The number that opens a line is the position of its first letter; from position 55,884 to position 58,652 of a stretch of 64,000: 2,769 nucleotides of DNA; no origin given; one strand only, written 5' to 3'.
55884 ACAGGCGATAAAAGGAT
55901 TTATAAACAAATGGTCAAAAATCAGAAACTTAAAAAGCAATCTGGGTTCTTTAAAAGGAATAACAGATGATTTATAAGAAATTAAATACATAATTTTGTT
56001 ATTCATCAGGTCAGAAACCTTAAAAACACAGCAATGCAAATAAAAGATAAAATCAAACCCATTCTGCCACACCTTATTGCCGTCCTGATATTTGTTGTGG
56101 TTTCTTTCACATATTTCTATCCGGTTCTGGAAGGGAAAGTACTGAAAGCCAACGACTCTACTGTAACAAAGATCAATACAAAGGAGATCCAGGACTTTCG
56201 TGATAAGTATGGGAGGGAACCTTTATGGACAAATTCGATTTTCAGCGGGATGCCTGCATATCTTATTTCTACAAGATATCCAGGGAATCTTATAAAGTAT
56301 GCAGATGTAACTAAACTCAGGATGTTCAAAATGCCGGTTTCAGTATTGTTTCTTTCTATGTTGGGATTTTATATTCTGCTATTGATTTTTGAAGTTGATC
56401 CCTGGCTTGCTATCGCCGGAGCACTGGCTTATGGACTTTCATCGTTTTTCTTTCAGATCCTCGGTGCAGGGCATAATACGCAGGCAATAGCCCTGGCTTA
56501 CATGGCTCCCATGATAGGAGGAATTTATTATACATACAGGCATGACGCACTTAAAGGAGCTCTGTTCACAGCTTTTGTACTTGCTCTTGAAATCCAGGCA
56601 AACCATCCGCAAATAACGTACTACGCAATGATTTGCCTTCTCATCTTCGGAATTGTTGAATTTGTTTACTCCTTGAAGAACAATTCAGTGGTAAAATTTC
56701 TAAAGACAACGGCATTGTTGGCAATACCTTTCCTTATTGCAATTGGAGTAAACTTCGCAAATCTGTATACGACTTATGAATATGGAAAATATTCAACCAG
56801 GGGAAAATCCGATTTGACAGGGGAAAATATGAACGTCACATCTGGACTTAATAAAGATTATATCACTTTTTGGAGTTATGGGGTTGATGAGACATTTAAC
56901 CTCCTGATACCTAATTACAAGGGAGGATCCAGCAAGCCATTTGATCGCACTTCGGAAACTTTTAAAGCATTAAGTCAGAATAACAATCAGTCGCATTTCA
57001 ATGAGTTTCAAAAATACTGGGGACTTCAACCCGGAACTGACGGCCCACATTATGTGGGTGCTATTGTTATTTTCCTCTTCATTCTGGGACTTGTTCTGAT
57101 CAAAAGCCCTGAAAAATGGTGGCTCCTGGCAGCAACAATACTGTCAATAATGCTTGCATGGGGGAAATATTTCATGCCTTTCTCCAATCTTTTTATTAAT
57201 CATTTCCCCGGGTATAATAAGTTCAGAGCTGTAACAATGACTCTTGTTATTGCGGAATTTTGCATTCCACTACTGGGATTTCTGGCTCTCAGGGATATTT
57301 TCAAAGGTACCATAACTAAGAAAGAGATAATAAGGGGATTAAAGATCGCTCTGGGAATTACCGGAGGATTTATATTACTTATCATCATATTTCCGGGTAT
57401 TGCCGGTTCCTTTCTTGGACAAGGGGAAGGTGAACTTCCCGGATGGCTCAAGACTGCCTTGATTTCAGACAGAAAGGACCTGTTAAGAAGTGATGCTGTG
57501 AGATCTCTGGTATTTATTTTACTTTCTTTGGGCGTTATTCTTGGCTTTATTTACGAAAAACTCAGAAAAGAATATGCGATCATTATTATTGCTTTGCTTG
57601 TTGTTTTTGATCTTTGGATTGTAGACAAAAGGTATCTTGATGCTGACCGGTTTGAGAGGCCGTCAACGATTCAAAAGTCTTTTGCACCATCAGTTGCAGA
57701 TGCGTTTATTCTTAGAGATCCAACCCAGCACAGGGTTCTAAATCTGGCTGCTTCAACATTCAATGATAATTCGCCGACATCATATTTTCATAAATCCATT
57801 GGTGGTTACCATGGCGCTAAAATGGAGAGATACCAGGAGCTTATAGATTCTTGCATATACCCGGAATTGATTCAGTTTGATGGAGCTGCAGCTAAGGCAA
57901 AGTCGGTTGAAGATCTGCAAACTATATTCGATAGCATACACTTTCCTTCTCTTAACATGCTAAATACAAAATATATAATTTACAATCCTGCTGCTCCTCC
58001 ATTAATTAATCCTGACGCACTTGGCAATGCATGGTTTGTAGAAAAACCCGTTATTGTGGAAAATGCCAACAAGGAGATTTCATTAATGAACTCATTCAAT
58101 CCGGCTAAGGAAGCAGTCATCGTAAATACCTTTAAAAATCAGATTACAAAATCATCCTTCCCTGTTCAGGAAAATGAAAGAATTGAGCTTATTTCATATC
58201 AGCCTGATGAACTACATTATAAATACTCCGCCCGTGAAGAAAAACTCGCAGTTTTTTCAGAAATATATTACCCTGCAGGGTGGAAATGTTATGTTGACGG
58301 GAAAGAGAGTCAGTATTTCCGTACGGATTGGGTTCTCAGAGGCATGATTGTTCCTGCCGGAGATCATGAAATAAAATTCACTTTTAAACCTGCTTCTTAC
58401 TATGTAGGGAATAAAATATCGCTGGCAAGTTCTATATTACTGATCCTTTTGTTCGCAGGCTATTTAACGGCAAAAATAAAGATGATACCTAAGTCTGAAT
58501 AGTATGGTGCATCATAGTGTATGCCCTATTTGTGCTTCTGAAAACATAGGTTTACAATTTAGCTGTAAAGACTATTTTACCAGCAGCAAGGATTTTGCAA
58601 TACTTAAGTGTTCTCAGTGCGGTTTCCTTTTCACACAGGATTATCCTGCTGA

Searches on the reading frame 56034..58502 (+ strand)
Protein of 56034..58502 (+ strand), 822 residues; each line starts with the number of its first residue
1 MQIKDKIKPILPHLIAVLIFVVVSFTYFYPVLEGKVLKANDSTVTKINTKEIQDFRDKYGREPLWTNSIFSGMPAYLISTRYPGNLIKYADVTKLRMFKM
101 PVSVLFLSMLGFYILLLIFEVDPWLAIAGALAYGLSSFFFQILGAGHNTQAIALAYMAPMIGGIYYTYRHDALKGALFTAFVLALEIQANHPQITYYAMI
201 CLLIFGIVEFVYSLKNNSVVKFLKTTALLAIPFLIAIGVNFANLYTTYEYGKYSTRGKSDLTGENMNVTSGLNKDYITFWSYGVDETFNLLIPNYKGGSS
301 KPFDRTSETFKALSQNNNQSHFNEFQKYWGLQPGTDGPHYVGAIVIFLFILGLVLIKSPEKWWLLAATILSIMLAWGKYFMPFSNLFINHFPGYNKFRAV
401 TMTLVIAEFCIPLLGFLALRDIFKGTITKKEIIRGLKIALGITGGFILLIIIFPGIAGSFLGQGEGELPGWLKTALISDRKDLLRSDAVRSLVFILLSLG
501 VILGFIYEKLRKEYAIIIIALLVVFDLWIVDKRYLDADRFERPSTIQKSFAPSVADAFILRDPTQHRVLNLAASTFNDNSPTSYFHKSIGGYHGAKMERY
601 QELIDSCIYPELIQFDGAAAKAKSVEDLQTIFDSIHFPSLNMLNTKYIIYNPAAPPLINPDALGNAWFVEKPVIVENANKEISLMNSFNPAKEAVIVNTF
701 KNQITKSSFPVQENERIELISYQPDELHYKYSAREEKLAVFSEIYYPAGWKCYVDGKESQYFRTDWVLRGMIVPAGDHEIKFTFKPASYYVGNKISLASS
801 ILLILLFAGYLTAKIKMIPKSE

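Call 61: search_protein_families(library=pfam, proteins=[window:56034-58502:+], max_evalue=0.00001)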
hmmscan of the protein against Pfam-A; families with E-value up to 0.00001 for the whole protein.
window:56034-58502:+ (822 aa): 1 family
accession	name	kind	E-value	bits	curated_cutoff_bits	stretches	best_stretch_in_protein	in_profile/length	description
PF09586.16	YfhO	-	1.5e-06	27.4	28.5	1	713-796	752-835/835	Bacterial membrane protein YfhO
